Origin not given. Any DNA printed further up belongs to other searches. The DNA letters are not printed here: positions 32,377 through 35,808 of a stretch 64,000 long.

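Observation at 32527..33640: Transketolase carries an unexplained ~370-residue N-terminal domain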

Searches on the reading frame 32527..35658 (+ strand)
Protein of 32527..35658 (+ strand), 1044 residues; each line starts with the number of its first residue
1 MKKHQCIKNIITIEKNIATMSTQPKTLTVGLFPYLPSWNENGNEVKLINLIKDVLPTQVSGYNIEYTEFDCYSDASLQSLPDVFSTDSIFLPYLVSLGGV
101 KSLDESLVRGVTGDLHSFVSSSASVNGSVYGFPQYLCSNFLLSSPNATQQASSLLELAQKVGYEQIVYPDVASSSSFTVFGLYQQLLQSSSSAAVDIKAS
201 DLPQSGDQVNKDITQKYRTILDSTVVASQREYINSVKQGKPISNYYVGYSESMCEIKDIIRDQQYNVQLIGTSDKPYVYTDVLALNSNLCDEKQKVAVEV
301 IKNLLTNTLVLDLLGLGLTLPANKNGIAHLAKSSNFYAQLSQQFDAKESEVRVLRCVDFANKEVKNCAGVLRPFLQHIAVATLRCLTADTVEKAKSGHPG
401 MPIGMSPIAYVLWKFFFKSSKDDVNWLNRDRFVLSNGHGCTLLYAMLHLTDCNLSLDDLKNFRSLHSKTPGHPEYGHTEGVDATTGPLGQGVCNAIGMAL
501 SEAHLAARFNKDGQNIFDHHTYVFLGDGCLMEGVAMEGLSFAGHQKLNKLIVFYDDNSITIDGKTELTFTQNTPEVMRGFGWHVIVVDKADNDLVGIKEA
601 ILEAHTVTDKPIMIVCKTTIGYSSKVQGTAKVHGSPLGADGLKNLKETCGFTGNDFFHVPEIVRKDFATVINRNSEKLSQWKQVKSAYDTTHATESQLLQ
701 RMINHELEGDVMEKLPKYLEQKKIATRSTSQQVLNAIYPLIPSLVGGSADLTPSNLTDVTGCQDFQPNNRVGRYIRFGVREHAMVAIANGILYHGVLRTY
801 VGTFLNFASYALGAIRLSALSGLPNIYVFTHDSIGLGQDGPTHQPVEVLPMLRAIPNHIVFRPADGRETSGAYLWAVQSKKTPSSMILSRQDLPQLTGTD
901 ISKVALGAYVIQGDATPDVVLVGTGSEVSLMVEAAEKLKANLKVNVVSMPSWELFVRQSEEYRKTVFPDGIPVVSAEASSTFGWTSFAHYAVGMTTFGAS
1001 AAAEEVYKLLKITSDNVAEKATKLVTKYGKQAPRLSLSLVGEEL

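Call 3: search_protein_families(library=pfam, proteins=[window:32527-35658:+], max_evalue=1)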
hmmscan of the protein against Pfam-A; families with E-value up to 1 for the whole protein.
window:32527-35658:+ (1044 aa): 7 families
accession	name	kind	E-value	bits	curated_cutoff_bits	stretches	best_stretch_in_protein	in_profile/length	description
PF00456.26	Transketolase_N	-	1.7e-129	432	22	1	378-707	4-333/334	Transketolase, thiamine diphosphate binding domain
PF22156.1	Thiaminase_I-like_N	-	3.7e-77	257.4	27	1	139-273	1-136/136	Thiaminase I-like, N-terminal domain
PF02779.29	Transket_pyr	-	3.5e-50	170.5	27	1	722-894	1-173/174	Transketolase, pyrimidine binding domain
PF22613.1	Transketolase_C_1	-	2.5e-33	115.1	27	1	907-1013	1-113/113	Transketolase-like TK C-terminal domain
PF02780.25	Transketolase_C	-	5.4e-08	33.2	25.9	1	916-1017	9-124/124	Transketolase, C-terminal domain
PF13292.11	DXP_synthase_N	-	0.0022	17.8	21.2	1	514-562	132-176/274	1-deoxy-D-xylulose-5-phosphate synthase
PF04430.19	DUF498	-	0.13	12.7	33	1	878-950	12-86/109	Protein of unknown function (DUF498/DUF598)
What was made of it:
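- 33658..35658 (+): Complete transketolase (native residues 359-1025): Transketolase_N 33658-34647, Transket_pyr 34690-35208, TK_C 35245-35565. All catalytic motifs are intact. Pfam E=1.7e-129, 3.5e-50 and 2.5e-33 (call 3).
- On Transketolase (EC 2.2.1.1): PF00456 E=1.7e-129, PF02779 E=3.5e-50, PF22613 E=2.5e-33 (call 3).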

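Call 19: find_encoding_contigs(protein=window:32527-35658:+, flank=5000, max_places=5)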
Protein window:32527-35658:+ (1044 aa): 1 contig read that carries it; 1 place shown.
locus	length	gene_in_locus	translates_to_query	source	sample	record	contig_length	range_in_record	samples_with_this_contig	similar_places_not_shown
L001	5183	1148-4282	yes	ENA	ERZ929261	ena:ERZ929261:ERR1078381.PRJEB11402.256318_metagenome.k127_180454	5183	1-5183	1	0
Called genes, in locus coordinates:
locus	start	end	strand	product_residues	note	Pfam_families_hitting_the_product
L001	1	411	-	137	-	?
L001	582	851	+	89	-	-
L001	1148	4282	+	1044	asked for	PF22156:Thiaminase_I-like_N, PF00456:Transketolase_N, PF02779:Transket_pyr, PF02780:Transketolase_C, PF22613:Transketolase_C_1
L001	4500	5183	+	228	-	?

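Call 27: list_cluster_members(proteins=[window:32527-35658:+, P0001, P0002, P0004])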
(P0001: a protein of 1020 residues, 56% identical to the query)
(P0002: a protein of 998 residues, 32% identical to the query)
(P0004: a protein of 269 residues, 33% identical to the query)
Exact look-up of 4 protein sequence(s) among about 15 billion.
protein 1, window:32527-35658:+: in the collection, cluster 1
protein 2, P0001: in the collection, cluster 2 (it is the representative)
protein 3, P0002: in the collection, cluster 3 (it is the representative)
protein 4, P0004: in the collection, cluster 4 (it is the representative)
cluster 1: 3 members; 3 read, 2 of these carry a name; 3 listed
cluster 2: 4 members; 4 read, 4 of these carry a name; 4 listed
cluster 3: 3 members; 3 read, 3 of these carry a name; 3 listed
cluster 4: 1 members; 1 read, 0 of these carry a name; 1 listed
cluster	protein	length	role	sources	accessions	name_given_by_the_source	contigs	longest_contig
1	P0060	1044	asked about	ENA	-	-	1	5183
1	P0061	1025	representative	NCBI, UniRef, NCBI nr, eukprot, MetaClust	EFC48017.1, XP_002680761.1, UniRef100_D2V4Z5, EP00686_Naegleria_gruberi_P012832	transketolase [Naegleria gruberi] | transketolase n=1 Tax=Naegleria gruberi TaxID=5762 RepID=D2V4Z5_NAEGR | XP_002680761.1 transketolase [Naegleria gruberi]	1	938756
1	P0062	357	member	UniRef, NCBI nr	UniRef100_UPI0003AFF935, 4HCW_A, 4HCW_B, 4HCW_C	thiaminase-I n=1 Tax=Naegleria gruberi TaxID=5762 RepID=UPI0003AFF935 | Chain A, thiaminase-I [Naegleria gruberi]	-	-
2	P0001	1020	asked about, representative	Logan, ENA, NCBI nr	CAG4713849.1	unnamed protein product [Naegleria fowleri]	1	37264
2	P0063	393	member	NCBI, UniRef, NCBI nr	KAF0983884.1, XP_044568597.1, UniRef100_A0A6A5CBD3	hypothetical protein FDP41_007799 [Naegleria fowleri] | Thiaminase I-like N-terminal domain-containing protein n=1 Tax=Naegleria fowleri ... | uncharacterized protein FDP41_007799 [Naegleria fowleri]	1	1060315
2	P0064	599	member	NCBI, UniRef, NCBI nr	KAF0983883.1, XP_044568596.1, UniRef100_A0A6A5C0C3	hypothetical protein FDP41_007798 [Naegleria fowleri] | transketolase n=1 Tax=Naegleria fowleri TaxID=5763 RepID=A0A6A5C0C3_NAEFO | uncharacterized protein FDP41_007798 [Naegleria fowleri]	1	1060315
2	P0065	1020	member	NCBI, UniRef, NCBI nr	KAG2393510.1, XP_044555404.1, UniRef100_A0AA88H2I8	hypothetical protein C9374_007041 [Naegleria lovaniensis] | transketolase n=1 Tax=Naegleria lovaniensis TaxID=51637 RepID=A0AA88H2I8_NAELO | uncharacterized protein C9374_007041 [Naegleria lovaniensis]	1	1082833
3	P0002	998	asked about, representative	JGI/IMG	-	transketolase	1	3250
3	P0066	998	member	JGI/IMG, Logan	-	transketolase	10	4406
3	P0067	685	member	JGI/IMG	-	transketolase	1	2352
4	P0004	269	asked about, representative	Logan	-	-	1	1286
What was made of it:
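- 32527..32583 (+): 19-codon in-frame extension upstream of the probable start (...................); most likely 5' UTR, not coding. The annotated protein is 1025 aa, which matches a start at Met20 (call 27).
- The cluster look-up names XP_002680761.1/D2V4Z5 'transketolase [Naegleria gruberi]', 1025 aa, with 4HCW as a member of the same cluster (call 27). One N. fowleri annotation splits the orthologue into a 393-aa protein and a 599-aa protein (call 27).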

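Call 35: find_encoding_contigs(protein=P0066, flank=10000, max_places=8)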
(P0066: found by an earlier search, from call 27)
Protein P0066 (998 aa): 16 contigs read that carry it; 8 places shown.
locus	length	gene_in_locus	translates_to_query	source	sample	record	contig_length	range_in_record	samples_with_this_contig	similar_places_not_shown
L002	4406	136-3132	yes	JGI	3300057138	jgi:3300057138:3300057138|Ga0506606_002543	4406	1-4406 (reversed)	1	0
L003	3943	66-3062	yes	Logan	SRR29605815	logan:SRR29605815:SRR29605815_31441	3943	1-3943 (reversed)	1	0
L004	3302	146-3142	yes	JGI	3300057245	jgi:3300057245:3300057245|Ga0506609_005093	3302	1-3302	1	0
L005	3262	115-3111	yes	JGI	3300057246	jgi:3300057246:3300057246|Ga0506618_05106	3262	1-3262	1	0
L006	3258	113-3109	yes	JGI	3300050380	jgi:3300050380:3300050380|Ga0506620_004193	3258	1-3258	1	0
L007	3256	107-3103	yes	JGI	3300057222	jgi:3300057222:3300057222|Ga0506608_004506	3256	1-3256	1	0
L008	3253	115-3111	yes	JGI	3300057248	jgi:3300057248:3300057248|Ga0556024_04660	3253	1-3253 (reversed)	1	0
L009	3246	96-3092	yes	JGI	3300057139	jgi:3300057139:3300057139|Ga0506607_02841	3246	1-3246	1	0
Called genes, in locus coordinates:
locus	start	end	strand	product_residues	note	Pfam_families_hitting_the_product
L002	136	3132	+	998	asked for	PF00456:Transketolase_N, PF02779:Transket_pyr, PF02780:Transketolase_C (weak), PF22613:Transketolase_C_1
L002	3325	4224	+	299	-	-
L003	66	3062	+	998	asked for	PF00456:Transketolase_N, PF02779:Transket_pyr, PF02780:Transketolase_C (weak), PF22613:Transketolase_C_1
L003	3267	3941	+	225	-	?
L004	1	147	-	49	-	?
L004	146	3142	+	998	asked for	PF00456:Transketolase_N, PF02779:Transket_pyr, PF02780:Transketolase_C (weak), PF22613:Transketolase_C_1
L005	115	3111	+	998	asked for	PF00456:Transketolase_N, PF02779:Transket_pyr, PF02780:Transketolase_C (weak), PF22613:Transketolase_C_1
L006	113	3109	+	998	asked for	PF00456:Transketolase_N, PF02779:Transket_pyr, PF02780:Transketolase_C (weak), PF22613:Transketolase_C_1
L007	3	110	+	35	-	?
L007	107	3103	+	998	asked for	PF00456:Transketolase_N, PF02779:Transket_pyr, PF02780:Transketolase_C (weak), PF22613:Transketolase_C_1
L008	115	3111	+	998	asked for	PF00456:Transketolase_N, PF02779:Transket_pyr, PF02780:Transketolase_C (weak), PF22613:Transketolase_C_1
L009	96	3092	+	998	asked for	PF00456:Transketolase_N, PF02779:Transket_pyr, PF02780:Transketolase_C (weak), PF22613:Transketolase_C_1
